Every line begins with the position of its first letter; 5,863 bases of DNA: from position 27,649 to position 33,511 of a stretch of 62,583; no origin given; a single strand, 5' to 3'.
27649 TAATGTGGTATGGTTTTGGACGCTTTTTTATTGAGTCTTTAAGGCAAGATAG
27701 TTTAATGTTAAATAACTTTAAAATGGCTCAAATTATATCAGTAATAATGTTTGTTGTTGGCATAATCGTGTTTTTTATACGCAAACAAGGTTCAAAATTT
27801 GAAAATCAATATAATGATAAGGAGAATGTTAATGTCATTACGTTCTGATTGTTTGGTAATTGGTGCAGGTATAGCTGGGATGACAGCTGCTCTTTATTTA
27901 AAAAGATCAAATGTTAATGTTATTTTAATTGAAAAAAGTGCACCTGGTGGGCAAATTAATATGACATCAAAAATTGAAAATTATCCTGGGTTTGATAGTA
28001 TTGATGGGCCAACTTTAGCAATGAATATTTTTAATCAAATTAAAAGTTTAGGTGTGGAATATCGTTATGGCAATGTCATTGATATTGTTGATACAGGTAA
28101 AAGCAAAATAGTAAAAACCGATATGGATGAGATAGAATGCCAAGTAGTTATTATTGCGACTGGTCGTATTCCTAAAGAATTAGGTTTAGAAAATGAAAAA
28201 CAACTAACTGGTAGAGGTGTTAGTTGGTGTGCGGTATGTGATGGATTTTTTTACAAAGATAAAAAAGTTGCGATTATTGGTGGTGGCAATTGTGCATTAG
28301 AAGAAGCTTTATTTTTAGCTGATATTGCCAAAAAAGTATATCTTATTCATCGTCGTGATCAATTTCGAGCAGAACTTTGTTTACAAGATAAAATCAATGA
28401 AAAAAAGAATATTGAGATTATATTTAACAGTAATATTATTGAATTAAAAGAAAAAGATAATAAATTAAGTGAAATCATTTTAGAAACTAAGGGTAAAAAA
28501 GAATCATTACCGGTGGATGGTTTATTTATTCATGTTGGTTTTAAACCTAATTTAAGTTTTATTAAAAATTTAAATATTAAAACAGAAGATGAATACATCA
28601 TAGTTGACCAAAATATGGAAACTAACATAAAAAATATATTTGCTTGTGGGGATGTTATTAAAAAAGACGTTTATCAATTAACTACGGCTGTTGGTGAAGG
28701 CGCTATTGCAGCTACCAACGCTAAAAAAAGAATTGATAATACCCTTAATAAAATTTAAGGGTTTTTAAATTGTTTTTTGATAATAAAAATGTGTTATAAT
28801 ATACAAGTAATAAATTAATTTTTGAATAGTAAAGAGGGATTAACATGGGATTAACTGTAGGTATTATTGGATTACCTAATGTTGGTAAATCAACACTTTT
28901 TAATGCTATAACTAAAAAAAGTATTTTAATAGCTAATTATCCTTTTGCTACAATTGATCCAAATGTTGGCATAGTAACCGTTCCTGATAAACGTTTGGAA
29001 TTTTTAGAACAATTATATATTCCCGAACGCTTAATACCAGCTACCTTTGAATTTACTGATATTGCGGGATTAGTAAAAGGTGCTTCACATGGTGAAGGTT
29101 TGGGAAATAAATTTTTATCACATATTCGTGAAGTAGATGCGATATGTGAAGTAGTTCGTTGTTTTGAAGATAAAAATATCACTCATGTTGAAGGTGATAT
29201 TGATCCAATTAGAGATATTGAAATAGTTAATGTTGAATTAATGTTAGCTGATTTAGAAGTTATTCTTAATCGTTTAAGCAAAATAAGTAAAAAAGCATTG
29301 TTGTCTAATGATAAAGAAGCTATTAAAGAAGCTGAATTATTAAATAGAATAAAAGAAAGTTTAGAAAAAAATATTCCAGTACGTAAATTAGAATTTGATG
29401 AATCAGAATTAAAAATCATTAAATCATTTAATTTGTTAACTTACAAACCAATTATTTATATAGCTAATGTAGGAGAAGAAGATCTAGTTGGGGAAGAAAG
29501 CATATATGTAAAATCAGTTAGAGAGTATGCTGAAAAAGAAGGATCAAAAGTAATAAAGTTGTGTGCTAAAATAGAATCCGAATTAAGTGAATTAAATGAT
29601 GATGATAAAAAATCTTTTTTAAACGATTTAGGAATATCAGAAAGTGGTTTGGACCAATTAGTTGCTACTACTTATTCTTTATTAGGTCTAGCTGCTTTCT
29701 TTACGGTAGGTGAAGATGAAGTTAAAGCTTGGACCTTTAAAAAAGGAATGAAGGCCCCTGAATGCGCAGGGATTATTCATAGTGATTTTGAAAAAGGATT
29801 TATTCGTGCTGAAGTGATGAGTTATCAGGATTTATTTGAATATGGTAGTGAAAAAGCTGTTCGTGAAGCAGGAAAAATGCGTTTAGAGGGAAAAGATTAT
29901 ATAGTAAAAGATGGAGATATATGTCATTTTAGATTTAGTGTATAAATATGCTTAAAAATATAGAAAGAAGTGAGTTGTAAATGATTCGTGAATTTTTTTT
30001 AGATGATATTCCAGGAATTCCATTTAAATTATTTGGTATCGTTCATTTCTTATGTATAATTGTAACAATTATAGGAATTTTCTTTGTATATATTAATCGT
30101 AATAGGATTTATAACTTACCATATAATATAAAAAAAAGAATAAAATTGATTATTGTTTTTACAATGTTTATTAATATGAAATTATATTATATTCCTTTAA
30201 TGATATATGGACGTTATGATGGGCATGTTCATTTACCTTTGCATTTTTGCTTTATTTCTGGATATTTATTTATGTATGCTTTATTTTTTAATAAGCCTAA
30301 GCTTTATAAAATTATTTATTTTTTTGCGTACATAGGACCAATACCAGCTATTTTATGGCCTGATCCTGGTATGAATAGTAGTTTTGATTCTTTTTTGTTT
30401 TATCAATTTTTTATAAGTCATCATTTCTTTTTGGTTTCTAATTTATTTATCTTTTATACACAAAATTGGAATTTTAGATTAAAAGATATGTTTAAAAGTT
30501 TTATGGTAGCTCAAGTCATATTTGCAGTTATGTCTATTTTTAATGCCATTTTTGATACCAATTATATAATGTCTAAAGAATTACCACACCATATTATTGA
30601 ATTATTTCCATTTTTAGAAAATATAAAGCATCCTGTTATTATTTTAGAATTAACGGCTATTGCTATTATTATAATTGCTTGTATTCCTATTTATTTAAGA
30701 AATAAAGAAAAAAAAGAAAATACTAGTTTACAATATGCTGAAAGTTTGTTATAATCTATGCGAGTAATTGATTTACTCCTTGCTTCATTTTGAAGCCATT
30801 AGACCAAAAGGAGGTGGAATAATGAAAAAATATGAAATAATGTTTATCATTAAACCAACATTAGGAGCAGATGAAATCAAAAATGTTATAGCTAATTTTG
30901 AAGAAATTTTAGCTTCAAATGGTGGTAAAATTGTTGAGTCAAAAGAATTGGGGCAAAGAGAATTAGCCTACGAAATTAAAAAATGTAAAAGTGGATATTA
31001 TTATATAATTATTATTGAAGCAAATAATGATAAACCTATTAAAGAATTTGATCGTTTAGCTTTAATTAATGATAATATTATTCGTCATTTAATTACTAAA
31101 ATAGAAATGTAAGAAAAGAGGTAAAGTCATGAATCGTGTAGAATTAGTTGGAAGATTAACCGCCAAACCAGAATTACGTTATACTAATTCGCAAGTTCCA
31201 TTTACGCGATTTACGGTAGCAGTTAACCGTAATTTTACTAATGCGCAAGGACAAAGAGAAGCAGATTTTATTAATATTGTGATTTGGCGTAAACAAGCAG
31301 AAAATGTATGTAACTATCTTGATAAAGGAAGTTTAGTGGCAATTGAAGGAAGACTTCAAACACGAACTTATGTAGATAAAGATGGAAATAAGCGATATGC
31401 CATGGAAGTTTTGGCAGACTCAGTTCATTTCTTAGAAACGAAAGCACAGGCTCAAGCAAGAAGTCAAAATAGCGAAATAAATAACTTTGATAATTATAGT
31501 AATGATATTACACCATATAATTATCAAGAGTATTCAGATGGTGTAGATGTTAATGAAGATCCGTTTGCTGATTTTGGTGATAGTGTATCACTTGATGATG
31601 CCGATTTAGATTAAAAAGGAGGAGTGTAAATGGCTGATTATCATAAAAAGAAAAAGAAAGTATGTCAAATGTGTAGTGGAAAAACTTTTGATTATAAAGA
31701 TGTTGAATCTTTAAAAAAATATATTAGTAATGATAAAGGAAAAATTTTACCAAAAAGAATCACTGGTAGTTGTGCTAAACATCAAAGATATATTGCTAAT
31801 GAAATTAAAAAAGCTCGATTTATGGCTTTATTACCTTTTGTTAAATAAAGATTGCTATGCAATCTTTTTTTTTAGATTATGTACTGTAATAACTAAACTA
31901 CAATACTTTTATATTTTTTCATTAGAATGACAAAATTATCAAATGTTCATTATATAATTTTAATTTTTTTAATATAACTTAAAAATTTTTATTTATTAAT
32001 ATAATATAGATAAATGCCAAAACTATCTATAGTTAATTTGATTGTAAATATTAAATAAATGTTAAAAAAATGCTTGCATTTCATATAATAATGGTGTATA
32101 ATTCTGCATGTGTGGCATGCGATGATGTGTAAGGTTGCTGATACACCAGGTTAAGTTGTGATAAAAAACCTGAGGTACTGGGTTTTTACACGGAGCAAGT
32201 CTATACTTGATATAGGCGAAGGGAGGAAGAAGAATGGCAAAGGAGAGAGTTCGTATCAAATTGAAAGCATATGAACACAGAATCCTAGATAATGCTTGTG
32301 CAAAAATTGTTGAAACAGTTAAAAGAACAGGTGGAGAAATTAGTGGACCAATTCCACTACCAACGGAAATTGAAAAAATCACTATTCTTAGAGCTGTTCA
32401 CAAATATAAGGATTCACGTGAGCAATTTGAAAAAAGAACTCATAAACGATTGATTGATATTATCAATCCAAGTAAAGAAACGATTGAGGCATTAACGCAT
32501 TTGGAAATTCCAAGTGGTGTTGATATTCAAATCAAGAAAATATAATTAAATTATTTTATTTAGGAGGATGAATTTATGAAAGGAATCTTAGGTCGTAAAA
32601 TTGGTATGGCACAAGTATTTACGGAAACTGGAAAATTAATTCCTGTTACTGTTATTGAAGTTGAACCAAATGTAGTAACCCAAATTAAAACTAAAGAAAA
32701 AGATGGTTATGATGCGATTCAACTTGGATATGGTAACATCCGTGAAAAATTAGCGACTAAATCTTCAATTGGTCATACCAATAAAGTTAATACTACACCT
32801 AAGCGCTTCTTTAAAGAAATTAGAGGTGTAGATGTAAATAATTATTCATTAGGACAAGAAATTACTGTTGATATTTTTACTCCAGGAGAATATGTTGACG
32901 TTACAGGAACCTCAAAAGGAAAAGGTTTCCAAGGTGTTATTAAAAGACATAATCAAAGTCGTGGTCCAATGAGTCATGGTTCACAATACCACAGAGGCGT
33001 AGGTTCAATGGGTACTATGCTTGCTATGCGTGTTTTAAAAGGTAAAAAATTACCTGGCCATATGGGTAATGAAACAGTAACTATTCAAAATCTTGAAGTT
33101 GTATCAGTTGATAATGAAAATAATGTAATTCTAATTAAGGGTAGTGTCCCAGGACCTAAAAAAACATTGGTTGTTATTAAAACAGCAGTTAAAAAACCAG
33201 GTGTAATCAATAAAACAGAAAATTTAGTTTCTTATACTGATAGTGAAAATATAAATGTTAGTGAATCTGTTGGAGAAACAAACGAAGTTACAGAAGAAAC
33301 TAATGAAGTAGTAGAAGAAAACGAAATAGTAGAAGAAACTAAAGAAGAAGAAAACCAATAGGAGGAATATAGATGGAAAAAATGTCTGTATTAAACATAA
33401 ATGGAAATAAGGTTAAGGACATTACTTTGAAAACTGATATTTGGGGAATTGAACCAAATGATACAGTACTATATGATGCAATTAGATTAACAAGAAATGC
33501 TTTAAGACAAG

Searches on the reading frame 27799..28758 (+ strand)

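Call 7: search_protein_families(library=pfam, proteins=[window:27799-28758:+], max_evalue=0.00001)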
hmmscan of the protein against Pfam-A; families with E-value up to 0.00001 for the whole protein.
window:27799-28758:+ (319 aa): 11 families
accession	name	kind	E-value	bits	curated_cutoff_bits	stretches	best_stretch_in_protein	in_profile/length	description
PF07992.20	Pyr_redox_2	-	1.3e-55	189.4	26.1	1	17-301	2-291/291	Pyridine nucleotide-disulphide oxidoreductase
PF13738.12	Pyr_redox_3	-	3.4e-27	95.9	30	1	92-284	103-305/305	Pyridine nucleotide-disulphide oxidoreductase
PF00070.33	Pyr_redox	-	1.3e-20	74.1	22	1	156-229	1-80/82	Pyridine nucleotide-disulphide oxidoreductase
PF01266.30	DAO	-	1.3e-12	48.4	27.9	1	17-52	1-38/353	FAD dependent oxidoreductase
PF00890.30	FAD_binding_2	-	1.5e-10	41.3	20.4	1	17-53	1-38/414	FAD binding domain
PF01134.28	GIDA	-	1.7e-10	41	22.1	1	17-85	1-60/391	Glucose inhibited division protein A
PF03486.20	HI0933_like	-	2.5e-09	37.4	50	0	17-55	2-41/244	HI0933-like protein Rossmann domain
PF12831.13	FAD_oxidored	-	4.7e-08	33.2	27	0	17-52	1-37/416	FAD dependent oxidoreductase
PF01946.23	Thi4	-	1.7e-07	31.2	26.2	0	9-52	11-56/235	Thi4 family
PF13450.12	NAD_binding_8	-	1.8e-07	31.7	21.9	1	20-54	1-36/68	NAD(P)-binding Rossmann-like domain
PF01494.25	FAD_binding_3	-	4.3e-06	26.6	22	0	17-48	3-34/349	FAD binding domain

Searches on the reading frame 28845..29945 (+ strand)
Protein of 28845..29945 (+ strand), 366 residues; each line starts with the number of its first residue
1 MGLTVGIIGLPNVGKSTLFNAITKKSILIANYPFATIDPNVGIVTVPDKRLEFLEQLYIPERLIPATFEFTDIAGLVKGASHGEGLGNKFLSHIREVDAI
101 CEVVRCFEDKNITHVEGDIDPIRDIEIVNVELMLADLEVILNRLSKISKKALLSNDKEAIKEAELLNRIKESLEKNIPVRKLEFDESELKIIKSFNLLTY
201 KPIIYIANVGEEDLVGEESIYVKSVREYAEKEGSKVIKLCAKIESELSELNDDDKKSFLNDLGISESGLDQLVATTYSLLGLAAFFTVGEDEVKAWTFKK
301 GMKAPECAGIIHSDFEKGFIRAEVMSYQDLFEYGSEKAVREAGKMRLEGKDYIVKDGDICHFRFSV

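Call 7: search_protein_families(library=pfam, proteins=[window:28845-29945:+], max_evalue=0.00001)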
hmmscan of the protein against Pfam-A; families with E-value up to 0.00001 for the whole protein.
window:28845-29945:+ (366 aa): 3 families
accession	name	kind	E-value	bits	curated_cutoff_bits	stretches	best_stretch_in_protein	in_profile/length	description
PF06071.19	YchF-GTPase_C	-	1.3e-40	137.8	27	1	282-364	1-83/84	Protein of unknown function (DUF933)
PF01926.29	MMR_HSR1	-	1.5e-22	80.2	21.9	1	4-120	1-97/113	50S ribosome-binding GTPase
PF02421.24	FeoB_N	-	3.7e-09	36.7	27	1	4-52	2-50/156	Ferrous iron transport protein B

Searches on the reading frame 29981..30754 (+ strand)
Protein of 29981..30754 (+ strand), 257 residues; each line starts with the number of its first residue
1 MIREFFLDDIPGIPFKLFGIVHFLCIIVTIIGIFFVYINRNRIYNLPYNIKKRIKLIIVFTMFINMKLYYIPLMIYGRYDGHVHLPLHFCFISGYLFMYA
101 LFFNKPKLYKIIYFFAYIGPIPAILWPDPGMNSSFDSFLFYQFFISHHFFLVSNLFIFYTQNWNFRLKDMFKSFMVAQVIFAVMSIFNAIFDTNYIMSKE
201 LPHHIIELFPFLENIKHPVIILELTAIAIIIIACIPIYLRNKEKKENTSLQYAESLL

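Call 7: search_protein_families(library=pfam, proteins=[window:29981-30754:+], max_evalue=0.00001)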
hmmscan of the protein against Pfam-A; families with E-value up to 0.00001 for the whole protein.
window:29981-30754:+ (257 aa): 1 family
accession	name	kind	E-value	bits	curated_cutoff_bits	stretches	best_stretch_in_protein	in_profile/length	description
PF14808.11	TMEM164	-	1.9e-26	93.4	25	1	17-232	1-215/217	TMEM164 family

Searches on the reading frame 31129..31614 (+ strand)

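Call 7: search_protein_families(library=pfam, proteins=[window:31129-31614:+], max_evalue=0.00001)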
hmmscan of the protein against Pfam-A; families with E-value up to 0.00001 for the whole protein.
window:31129-31614:+ (161 aa): 1 family
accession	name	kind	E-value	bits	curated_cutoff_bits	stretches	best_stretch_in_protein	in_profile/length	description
PF00436.31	SSB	-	1.5e-36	125.1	26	1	1-102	1-104/104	Single-strand binding protein family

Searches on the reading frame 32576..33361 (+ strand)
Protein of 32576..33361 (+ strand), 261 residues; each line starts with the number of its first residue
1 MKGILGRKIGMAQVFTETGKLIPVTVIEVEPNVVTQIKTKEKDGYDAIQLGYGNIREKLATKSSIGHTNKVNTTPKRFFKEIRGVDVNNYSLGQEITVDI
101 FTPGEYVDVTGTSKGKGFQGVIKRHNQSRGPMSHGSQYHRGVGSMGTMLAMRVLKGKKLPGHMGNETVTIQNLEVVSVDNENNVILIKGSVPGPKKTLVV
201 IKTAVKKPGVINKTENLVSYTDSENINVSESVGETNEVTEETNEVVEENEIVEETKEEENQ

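Call 32: search_protein_families(library=pfam, proteins=[window:32576-33361:+], max_evalue=0.000001)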
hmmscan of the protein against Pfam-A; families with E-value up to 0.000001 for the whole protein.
window:32576-33361:+ (261 aa): 1 family
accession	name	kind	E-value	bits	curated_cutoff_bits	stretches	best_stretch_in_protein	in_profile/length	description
PF00297.29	Ribosomal_L3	-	1.2e-17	64.4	22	1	98-180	209-290/369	Ribosomal protein L3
